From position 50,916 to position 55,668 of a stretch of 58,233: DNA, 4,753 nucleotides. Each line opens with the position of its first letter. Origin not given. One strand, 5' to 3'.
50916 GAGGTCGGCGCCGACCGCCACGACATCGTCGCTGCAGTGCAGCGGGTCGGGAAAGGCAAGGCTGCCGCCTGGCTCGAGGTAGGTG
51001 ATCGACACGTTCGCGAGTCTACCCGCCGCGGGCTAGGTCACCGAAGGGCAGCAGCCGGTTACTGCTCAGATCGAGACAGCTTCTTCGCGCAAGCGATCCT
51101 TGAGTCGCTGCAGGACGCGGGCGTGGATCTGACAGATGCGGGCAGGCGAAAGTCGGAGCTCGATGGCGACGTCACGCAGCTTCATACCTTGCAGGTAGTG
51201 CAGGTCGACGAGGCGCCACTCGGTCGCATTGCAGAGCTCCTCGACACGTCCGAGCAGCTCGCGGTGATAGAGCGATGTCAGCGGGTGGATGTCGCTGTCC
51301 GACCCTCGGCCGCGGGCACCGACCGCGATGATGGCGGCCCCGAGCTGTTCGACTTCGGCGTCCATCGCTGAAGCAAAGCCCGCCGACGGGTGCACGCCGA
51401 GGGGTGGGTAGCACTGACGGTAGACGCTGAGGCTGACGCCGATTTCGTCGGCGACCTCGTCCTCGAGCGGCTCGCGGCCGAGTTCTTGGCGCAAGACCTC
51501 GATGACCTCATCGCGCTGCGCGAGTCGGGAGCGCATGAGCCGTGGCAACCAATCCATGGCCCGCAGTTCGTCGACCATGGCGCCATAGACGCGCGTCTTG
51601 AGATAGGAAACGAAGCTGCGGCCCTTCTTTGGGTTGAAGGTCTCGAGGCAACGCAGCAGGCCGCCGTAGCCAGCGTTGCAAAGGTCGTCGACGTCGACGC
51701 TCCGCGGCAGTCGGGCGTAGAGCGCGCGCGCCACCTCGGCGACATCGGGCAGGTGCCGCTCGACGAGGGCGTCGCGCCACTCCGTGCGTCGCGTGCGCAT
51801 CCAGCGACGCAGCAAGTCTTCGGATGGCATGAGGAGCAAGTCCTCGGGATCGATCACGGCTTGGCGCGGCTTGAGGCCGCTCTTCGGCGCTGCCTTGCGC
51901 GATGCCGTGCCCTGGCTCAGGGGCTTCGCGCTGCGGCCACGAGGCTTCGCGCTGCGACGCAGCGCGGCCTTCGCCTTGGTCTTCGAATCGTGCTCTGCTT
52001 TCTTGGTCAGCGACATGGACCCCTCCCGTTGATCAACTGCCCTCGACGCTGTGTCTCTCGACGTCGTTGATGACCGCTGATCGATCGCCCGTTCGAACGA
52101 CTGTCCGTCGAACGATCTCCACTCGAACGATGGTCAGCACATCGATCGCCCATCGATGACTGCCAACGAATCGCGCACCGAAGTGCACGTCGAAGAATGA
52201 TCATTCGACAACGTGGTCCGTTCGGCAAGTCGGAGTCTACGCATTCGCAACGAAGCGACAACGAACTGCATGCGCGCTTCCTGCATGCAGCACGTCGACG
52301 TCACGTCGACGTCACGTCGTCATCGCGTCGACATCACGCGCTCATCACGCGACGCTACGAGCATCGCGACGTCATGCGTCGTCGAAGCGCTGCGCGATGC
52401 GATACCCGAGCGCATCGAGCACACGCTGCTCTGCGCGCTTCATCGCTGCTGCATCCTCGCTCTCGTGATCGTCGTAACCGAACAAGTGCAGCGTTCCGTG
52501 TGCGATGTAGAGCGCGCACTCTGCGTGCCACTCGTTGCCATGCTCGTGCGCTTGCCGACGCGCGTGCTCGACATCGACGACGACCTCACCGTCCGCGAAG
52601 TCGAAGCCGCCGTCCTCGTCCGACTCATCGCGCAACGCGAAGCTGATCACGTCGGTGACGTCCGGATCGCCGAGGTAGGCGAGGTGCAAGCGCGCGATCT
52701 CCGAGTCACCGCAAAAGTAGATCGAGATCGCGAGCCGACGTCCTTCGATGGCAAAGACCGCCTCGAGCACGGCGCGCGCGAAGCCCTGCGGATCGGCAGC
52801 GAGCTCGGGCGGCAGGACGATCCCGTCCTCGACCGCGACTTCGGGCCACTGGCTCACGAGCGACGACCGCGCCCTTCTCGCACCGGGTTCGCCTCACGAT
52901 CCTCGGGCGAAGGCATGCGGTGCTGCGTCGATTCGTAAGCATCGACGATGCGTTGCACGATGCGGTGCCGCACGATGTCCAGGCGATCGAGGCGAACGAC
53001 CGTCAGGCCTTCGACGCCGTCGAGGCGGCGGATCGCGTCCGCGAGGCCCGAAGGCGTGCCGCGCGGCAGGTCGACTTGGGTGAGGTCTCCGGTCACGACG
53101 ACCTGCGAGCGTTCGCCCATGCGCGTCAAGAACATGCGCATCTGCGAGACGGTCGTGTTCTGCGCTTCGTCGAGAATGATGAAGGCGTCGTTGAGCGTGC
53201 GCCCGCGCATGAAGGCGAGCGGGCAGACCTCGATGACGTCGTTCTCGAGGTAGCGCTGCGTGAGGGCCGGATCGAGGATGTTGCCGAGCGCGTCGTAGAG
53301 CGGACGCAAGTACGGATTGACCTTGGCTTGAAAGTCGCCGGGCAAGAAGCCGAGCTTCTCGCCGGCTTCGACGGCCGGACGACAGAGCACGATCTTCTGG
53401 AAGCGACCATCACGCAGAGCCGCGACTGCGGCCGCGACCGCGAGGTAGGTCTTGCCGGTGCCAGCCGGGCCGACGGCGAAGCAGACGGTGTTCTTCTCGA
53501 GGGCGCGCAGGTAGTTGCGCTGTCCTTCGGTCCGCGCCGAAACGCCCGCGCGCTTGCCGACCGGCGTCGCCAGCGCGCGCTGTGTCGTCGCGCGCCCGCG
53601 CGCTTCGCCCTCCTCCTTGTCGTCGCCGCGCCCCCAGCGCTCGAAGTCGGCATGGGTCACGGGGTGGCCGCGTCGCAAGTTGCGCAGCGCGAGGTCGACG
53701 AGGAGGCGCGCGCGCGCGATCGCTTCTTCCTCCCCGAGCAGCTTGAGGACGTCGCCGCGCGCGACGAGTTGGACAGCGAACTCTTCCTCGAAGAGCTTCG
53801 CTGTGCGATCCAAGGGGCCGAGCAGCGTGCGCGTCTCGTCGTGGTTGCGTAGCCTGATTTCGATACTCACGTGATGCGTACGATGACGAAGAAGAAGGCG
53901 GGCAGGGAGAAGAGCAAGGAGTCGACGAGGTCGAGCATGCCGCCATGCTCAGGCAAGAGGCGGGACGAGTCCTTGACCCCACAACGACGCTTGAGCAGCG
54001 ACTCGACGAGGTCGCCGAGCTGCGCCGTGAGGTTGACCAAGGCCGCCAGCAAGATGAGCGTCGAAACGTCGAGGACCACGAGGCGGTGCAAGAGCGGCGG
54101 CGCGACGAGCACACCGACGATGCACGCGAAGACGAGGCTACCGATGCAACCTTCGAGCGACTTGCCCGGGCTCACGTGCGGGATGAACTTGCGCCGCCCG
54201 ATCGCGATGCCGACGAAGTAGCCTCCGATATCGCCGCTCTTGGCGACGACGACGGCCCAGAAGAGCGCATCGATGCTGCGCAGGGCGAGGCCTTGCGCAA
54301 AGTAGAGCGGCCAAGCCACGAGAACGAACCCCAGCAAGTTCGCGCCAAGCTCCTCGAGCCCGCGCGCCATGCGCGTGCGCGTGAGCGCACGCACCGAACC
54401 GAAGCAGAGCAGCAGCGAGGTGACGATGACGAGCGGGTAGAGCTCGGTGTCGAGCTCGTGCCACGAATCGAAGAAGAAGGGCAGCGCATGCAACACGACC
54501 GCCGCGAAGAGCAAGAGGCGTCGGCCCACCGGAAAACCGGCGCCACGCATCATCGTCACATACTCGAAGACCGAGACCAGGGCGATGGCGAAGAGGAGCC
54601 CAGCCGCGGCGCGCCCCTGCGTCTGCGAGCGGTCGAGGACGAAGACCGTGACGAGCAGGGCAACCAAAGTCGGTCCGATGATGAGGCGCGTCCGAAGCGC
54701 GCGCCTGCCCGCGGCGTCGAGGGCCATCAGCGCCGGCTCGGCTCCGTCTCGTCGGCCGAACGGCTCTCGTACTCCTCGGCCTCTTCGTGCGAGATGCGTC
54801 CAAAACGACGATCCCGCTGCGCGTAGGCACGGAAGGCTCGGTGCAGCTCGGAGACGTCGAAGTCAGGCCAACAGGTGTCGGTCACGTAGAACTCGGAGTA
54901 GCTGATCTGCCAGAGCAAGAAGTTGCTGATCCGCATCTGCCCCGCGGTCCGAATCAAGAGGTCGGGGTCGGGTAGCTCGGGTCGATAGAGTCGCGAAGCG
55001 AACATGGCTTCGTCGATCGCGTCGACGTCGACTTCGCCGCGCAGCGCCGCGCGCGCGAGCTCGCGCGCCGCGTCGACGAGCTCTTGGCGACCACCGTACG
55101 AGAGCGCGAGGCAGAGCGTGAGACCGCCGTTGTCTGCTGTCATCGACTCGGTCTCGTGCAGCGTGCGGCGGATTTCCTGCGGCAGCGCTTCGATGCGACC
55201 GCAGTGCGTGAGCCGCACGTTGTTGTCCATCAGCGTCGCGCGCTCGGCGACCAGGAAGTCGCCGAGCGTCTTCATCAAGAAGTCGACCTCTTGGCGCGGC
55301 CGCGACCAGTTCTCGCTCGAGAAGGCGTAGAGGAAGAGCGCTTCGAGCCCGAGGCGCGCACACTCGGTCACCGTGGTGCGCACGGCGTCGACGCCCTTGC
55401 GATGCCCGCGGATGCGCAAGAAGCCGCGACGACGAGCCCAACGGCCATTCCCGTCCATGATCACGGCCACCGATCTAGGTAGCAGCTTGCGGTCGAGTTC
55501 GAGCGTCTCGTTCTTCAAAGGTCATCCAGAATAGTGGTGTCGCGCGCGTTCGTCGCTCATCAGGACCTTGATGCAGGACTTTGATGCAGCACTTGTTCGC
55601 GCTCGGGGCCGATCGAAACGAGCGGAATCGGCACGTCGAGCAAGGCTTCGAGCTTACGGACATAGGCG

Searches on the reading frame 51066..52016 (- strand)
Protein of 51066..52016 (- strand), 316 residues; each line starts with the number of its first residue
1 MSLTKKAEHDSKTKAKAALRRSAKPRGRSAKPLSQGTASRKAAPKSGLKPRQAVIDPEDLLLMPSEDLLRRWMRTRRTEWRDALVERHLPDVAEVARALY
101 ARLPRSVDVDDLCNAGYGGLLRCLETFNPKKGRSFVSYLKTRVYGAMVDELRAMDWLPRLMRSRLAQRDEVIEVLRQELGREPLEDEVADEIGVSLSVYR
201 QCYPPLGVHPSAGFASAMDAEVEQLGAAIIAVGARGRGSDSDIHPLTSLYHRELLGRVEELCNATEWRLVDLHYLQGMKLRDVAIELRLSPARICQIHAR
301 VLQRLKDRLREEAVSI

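Call 25: search_protein_families(library=pfam, max_evalue=0.001, proteins=[window:51066-52016:-])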
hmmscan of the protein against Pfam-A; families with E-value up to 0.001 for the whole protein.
window:51066-52016:- (316 aa): 3 families
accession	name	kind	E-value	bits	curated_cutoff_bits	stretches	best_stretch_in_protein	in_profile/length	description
PF04542.20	Sigma70_r2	-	4.3e-14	52.5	24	1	84-156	1-70/71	Sigma-70 region 2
PF04539.22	Sigma70_r3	-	2.8e-06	27.8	25.3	1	170-202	8-40/78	Sigma-70 region 3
PF04545.22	Sigma70_r4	-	5.4e-06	26.3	24.1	1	264-306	7-49/50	Sigma-70, region 4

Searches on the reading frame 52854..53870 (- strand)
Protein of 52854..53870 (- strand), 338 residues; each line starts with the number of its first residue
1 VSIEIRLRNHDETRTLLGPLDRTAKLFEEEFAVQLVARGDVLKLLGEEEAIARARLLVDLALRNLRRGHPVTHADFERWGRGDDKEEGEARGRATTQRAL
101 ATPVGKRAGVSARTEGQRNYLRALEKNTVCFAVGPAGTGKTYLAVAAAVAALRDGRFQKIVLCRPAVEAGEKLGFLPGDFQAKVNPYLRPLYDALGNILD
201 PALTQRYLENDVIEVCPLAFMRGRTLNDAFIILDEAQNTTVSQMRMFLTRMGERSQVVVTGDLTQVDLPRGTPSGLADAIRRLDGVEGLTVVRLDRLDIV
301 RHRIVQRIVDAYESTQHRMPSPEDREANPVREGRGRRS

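Call 25: search_protein_families(library=pfam, max_evalue=0.001, proteins=[window:52854-53870:-])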
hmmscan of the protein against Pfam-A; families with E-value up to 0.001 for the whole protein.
window:52854-53870:- (338 aa): 6 families
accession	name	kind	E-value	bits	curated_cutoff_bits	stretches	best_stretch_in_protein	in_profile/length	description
PF02562.22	PhoH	-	1.4e-89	299.4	27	1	110-313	2-205/205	PhoH-like protein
PF13604.12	AAA_30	-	9.1e-10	39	27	1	114-266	3-128/191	AAA domain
PF13245.12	AAA_19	-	5.9e-08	33.4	25.1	1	122-266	6-129/134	AAA domain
PF01695.23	IstB_IS21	-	0.00011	22.2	24.1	1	128-156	93-121/238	IstB-like ATP binding protein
PF20720.3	nSTAND3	-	0.00016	21.9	27.2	1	113-156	3-46/155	Novel STAND NTPase 3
PF00270.35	DEAD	-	0.00048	20.3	26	0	114-162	1-51/167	DEAD/DEAH box helicase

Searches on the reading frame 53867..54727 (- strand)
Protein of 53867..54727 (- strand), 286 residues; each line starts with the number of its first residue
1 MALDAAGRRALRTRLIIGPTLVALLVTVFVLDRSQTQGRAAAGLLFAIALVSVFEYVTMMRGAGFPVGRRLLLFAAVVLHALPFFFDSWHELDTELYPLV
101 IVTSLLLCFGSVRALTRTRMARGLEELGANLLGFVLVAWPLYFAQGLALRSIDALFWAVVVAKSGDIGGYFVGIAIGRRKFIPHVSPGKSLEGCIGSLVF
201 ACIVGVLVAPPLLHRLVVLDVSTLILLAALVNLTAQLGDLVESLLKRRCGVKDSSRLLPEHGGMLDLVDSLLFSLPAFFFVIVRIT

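Call 25: search_protein_families(library=pfam, max_evalue=0.001, proteins=[window:53867-54727:-])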
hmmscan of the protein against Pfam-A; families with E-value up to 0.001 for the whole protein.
window:53867-54727:- (286 aa): 1 family
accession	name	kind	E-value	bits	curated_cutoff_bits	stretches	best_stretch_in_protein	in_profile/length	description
PF01148.25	CTP_transf_1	-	2.8e-46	159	24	1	13-282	2-261/264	Cytidylyltransferase family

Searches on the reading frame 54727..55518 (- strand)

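Call 25: search_protein_families(library=pfam, max_evalue=0.001, proteins=[window:54727-55518:-])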
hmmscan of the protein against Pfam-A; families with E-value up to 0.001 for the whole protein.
window:54727-55518:- (263 aa): 1 family
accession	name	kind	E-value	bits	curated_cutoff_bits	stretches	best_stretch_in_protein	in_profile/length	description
PF01255.24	Prenyltransf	-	4.7e-79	265.4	27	1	20-240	1-219/219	Putative undecaprenyl diphosphate synthase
